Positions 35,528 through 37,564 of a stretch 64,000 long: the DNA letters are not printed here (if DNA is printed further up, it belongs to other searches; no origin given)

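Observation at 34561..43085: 8.5-kb integrated element in tRNA-Val, with intact att repeats and a defence cargo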

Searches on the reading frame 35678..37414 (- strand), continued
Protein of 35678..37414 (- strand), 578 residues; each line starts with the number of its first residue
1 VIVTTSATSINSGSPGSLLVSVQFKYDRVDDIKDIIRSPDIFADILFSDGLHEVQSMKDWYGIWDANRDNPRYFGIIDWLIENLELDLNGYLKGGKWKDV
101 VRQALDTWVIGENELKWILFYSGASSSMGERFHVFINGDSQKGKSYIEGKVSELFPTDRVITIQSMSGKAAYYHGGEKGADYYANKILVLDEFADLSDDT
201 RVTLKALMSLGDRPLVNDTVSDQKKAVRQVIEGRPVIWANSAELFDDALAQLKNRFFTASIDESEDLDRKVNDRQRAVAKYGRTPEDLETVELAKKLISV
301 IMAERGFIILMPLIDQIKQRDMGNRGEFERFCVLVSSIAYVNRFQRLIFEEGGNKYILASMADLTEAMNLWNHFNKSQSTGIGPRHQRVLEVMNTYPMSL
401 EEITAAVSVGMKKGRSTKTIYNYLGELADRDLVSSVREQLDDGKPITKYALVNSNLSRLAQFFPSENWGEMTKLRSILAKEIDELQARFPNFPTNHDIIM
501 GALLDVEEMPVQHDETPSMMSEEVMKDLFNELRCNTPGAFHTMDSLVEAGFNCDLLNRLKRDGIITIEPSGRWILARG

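Call 53: search_protein_families(library=pfam, proteins=[P0014, P0017, P0020, P0029, P0050, P0057, P0139, P0141, P0009, P0010], max_evalue=0.001)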
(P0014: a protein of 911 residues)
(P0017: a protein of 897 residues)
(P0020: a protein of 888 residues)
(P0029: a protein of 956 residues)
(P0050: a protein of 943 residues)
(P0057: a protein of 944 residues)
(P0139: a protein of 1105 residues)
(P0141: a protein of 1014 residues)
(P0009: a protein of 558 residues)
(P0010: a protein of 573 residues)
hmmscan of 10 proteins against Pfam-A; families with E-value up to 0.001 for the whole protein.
P0014 (911 aa): 4 families
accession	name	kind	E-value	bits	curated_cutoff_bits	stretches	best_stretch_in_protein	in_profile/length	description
PF01807.25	Zn_ribbon_DnaG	-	5e-18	65.2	24.9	1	3-86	6-91/98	CHC2 zinc finger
PF13155.12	Toprim_2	-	4.4e-10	40.2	22.1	1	253-344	1-85/88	Toprim-like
PF08275.17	DNAG_N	-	3.2e-08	34.2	26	1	125-234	1-109/128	DNA primase catalytic core, N-terminal domain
PF13362.12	Toprim_3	-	8.6e-06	26.6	27.2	1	252-346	2-88/95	Toprim domain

P0017 (897 aa): 5 families
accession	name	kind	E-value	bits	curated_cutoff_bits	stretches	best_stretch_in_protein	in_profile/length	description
PF13155.12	Toprim_2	-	1e-12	48.6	22.1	1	239-332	1-88/88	Toprim-like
PF01807.25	Zn_ribbon_DnaG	-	1.1e-11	44.8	24.9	1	3-84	6-86/98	CHC2 zinc finger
PF13662.12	Toprim_4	-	7.9e-06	26.5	25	1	238-312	3-76/85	Toprim domain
PF01751.28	Toprim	-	0.00022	21.8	23.1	1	238-310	2-81/96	Toprim domain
PF08275.17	DNAG_N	-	0.00045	20.7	26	0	115-217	2-105/128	DNA primase catalytic core, N-terminal domain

P0020 (888 aa): 6 families
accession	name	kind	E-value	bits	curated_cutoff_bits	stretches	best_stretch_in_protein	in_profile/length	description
PF13155.12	Toprim_2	-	1.4e-13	51.5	22.1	1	240-333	1-88/88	Toprim-like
PF13362.12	Toprim_3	-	3.6e-10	40.6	27.2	1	239-338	2-94/95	Toprim domain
PF01807.25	Zn_ribbon_DnaG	-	6.9e-08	32.6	24.9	1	3-84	6-84/98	CHC2 zinc finger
PF13662.12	Toprim_4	-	7.2e-07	29.8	25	1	238-310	2-75/85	Toprim domain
PF01751.28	Toprim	-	0.0001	22.9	23.1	1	238-310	1-81/96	Toprim domain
PF08275.17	DNAG_N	-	0.00055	20.5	26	0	134-218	9-102/128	DNA primase catalytic core, N-terminal domain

P0029 (956 aa): 2 families
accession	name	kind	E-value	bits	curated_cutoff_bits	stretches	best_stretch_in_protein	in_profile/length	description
PF00493.29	MCM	-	0.00079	19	23.3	0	516-601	15-106/224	MCM P-loop domain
PF13401.12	AAA_22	-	0.00094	19.9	27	0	549-651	4-101/130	AAA domain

P0050 (943 aa): 5 families
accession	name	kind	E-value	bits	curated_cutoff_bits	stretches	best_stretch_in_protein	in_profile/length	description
PF01807.25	Zn_ribbon_DnaG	-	5.3e-10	39.4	24.9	1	3-82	6-84/98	CHC2 zinc finger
PF13155.12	Toprim_2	-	1.3e-09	38.8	22.1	1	251-348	1-86/88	Toprim-like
PF13362.12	Toprim_3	-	7.6e-07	29.9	27.2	1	250-356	2-95/95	Toprim domain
PF08275.17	DNAG_N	-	1.2e-06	29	26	1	135-225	1-102/128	DNA primase catalytic core, N-terminal domain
PF13662.12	Toprim_4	-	0.00024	21.7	25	1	297-338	45-84/85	Toprim domain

P0057 (944 aa): 4 families
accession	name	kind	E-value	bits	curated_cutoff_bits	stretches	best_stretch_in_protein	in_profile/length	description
PF01807.25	Zn_ribbon_DnaG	-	2.1e-10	40.7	24.9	1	4-90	7-90/98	CHC2 zinc finger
PF13155.12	Toprim_2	-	8e-09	36.2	22.1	1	266-367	1-88/88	Toprim-like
PF13362.12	Toprim_3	-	3.5e-05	24.6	27.2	1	265-369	2-91/95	Toprim domain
PF08275.17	DNAG_N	-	8.7e-05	23.1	26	1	142-241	2-103/128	DNA primase catalytic core, N-terminal domain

P0139 (1105 aa): 5 families
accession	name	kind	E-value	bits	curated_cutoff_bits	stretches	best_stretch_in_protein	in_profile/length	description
PF01807.25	Zn_ribbon_DnaG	-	3.4e-19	68.9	24.9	1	6-91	3-85/98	CHC2 zinc finger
PF13155.12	Toprim_2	-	1.7e-10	41.6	22.1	1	264-363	1-87/88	Toprim-like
PF08275.17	DNAG_N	-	6.7e-09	36.4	26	1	137-232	2-101/128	DNA primase catalytic core, N-terminal domain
PF13362.12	Toprim_3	-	2.9e-06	28.1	27.2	1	263-366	2-91/95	Toprim domain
PF13662.12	Toprim_4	-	0.0007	20.2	25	0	263-328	3-73/85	Toprim domain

P0141 (1014 aa): 6 families
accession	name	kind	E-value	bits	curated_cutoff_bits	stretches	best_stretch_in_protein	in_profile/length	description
PF01807.25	Zn_ribbon_DnaG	-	2.7e-26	91.7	24.9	1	5-91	2-87/98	CHC2 zinc finger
PF13155.12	Toprim_2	-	1.3e-15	58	22.1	1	258-343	1-86/88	Toprim-like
PF08275.17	DNAG_N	-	6.9e-07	29.8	26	1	132-225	1-98/128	DNA primase catalytic core, N-terminal domain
PF13362.12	Toprim_3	-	9.8e-07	29.6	27.2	1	257-345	2-89/95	Toprim domain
PF13662.12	Toprim_4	-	1e-05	26.1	25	1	257-333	3-84/85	Toprim domain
PF01751.28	Toprim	-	0.00019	21.9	23.1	1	257-335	2-93/96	Toprim domain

P0009 (558 aa): 0 families

P0010 (573 aa): 0 families

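Call 56: search_solved_structures(query=A3, max_evalue=1)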
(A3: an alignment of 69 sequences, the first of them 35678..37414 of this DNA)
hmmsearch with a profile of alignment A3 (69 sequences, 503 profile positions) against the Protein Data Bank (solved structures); distinct sequences matched with E-value up to 1: 190 (the best 60 are shown).
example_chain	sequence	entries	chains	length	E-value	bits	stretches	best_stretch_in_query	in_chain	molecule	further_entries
8ouw_4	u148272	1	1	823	2.1e-06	29.9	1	66-218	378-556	DNA replication licensing factor mcm-4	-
28vy_7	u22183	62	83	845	7.3e-06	28.1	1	69-220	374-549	DNA replication licensing factor MCM7 | Minichromosome Maintenance 7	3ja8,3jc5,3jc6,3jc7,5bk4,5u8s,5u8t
5v8f_7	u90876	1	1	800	7.8e-06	28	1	69-220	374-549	DNA replication licensing factor MCM7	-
4r7y_A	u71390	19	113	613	1.2e-05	27.4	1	84-219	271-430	Minichromosome maintenance protein MCM, Cell division control protein 21 | Minichromosome maintenance protein MCM,DNA helicase | Minichromosome maintenance prot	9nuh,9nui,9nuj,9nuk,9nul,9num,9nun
1ku9_A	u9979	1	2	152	3.8e-05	25.8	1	379-482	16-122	hypothetical protein MJ223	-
6u0m_5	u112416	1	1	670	7.2e-05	24.8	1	86-218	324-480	Minichromosome maintenance protein 5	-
28vy_5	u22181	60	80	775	9.1e-05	24.5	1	86-218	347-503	Minichromosome maintenance protein 5 | Minichromosome Maintenance 5 | DNA replication licensing factor MCM5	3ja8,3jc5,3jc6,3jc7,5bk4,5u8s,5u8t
9gjp_5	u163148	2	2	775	9.2e-05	24.5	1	86-218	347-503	Minichromosome maintenance protein 5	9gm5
6cmv_A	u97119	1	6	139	0.0001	24.3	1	404-480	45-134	Transcriptional regulator Lrs14-like protein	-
3r0a_A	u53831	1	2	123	0.00013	24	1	395-475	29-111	Putative transcriptional regulator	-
8q67_A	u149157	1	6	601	0.00014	23.9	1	76-212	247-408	DNA helicase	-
8s09_4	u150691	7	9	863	0.00017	23.6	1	65-218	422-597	DNA replication licensing factor MCM4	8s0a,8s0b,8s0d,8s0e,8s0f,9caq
22vt_4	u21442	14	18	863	0.00017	23.6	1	65-218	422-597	DNA replication licensing factor MCM4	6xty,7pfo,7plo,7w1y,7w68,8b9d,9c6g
8w0e_4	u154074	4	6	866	0.00017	23.6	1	65-218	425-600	DNA replication licensing factor MCM4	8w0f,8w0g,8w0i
6xtx_4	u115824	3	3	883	0.00017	23.6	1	65-218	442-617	DNA replication licensing factor MCM4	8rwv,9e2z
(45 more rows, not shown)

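Call 67: predict_structure(alignment_id=A3)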
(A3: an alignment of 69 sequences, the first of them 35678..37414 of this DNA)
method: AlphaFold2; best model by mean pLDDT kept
length: 578 residues; sequences in the alignment: 69
mean_pLDDT: 89.7   pTM: 0.79
mean pLDDT of the five models: 89.7, 88.6, 88.6, 88.5, 88.4
residues with pLDDT >= 90: 434; 70-90: 97; 50-70: 19; < 50: 28
segments of 3 or more residues with pLDDT < 50: 1-17, 509-518
pLDDT, mean of each block of 10 residues (from residue 1): 34 46 74 74 88 91 90 85 77 94 97 98 97 96 97 97 96 97 97 95 95 95 96 97 75 91 96 97 94 94 95 97 92 98 96 97 98 93 92 93 96 95 94 96 96 77 94 96 97 94 79 47 92 84 95 92 91 85
secondary structure, 60 per line:
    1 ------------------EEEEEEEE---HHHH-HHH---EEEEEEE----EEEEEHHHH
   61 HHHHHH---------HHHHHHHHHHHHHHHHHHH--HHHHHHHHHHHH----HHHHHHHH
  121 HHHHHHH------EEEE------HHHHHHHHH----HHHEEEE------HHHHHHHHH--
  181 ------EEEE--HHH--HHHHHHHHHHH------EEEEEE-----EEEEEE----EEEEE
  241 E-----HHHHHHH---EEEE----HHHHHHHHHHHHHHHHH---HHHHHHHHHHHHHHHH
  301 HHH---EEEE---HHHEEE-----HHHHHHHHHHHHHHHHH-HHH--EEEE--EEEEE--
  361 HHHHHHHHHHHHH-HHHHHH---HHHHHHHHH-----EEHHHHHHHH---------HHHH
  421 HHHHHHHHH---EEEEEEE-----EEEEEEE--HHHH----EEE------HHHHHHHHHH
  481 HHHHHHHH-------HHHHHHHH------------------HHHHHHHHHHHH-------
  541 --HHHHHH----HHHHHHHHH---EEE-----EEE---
elements in order: E19-26 H30-33 E41-47 E52-56 H57-66 H76-94 H97-108 H113-127 E134-137 H144-152 E160-163 H170-178 E187-190 H198-208 E215-220 E226-231 E236-241 H247-253 E257-260 H265-281 H285-303 E307-310 E317-319 H325-341 E348-351 E354-358 H361-373 H375-380 H384-392 H400-407 H417-429 E433-439 E445-451 H454-457 E462-464 H471-488 H496-503 H522-533 H543-548 H553-561 E565-567 E573-575

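Call 73: fold_search(model_id=the predicted structure, library=viral)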
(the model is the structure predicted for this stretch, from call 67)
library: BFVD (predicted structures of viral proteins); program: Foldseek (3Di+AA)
matches with E <= 10: 1372; with E <= 0.001: 228
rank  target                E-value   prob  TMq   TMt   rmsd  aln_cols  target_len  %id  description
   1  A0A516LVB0            1.9e-21  1.00  0.49  0.38   7.1       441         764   20  (no name in the UniProt tables at hand)
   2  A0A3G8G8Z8            4.9e-18  1.00  0.43  0.40  22.9       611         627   15  (no name in the UniProt tables at hand)
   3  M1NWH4                2.0e-17  1.00  0.48  0.44  20.1       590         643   13  (no name in the UniProt tables at hand)
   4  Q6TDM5                7.6e-17  1.00  0.47  0.57  10.5       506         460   16  ORF A460 [Sulfolobus virus Kamchatka 1]
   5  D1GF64                2.4e-10  1.00  0.31  0.37  16.2       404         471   16  Uncharacterized protein [Sulfolobus spindle-shaped virus 7]
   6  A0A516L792            2.8e-10  1.00  0.34  0.43   9.4       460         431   12  (no name in the UniProt tables at hand)
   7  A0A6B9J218            5.3e-10  1.00  0.31  0.22  25.0       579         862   11  (no name in the UniProt tables at hand)
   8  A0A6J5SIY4            1.9e-09  1.00  0.30  0.25  15.5       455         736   11  Archaeal primase DnaG/twinkle, TOPRIM domain [uncultured Caudovirales phage]
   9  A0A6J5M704            4.4e-09  1.00  0.31  0.37  13.8       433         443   11  Uncharacterized protein [uncultured Caudovirales phage]
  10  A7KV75                6.0e-09  1.00  0.28  0.33  20.8       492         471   12  (no name in the UniProt tables at hand)
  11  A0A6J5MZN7            1.4e-08  1.00  0.33  0.43  13.9       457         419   10  DUF3987 domain-containing protein [uncultured Caudovirales phage]
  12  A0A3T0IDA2            1.7e-08  1.00  0.33  0.38  13.1       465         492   12  (no name in the UniProt tables at hand)
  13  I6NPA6                1.8e-08  1.00  0.24  0.19  14.7       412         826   11  Primase-polymerase [Burkholderia phage vB_BceS_AH2]
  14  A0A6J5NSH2            2.0e-08  1.00  0.22  0.18  12.9       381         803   10  Prim_Pol domain containing protein [uncultured Caudovirales phage]
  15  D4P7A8                2.4e-08  1.00  0.33  0.31  10.4       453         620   12  (no name in the UniProt tables at hand)
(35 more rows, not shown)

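Call 77: list_cluster_members(proteins=[P0010, P0011, P0012, P0013, P0015, P0016, P0018, P0019, P0031, P0009])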
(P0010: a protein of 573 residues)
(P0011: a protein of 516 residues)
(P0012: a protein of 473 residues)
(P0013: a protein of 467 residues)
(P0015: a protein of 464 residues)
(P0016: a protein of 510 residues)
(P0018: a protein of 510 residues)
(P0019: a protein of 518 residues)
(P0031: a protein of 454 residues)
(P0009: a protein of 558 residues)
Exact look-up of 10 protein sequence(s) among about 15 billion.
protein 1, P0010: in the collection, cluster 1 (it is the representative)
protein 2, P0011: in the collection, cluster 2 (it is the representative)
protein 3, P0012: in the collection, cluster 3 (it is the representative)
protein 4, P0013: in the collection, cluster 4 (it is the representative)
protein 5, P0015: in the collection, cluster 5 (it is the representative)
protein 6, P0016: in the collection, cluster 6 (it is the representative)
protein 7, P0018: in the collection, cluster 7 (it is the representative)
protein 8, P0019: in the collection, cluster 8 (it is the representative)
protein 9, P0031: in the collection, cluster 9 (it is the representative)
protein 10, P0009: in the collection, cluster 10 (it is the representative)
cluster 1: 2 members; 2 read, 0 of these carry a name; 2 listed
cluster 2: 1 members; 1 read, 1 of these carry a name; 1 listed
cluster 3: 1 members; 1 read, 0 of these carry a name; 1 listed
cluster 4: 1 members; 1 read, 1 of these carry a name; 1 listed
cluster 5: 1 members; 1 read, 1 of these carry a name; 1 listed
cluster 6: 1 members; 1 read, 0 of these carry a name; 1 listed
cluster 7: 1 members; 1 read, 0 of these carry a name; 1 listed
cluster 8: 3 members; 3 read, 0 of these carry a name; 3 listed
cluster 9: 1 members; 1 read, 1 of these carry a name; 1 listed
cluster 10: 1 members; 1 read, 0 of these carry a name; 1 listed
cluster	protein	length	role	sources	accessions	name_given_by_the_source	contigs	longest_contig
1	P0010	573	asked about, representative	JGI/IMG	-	-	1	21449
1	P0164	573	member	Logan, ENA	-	-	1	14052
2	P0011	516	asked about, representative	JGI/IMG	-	hypothetical protein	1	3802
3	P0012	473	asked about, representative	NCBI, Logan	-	-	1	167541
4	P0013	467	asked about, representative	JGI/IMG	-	hypothetical protein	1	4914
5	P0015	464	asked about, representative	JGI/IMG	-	hypothetical protein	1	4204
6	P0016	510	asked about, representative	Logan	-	-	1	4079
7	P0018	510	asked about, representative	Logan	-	-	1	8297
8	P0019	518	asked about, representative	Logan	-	-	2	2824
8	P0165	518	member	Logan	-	-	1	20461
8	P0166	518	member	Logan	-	-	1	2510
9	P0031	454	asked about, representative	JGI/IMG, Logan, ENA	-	hypothetical protein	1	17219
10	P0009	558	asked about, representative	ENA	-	-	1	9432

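Call 83: search_protein_families(library=pfam, proteins=[L088:2-691:+, L010:186-1040:-, L010:5947-6405:-, L008:2633-3187:+, L008:4285-4854:-, L008:5485-6033:+, L008:6531-6956:+], max_evalue=0.001)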
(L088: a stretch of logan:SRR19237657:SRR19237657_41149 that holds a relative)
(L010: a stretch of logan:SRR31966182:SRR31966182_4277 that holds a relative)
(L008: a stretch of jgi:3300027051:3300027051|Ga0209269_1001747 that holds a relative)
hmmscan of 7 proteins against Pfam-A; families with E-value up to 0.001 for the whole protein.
L088:2-691:+ (229 aa): 0 families

L010:186-1040:- (284 aa): 0 families

L010:5947-6405:- (152 aa): 0 families

L008:2633-3187:+ (184 aa): 0 families

L008:4285-4854:- (189 aa): 0 families

L008:5485-6033:+ (182 aa): 1 family
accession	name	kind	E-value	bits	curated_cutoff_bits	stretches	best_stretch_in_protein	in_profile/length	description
PF13248.11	Zn_ribbon_3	-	0.00053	19.8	27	0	160-172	12-24/26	zinc-ribbon domain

L008:6531-6956:+ (141 aa): 0 families
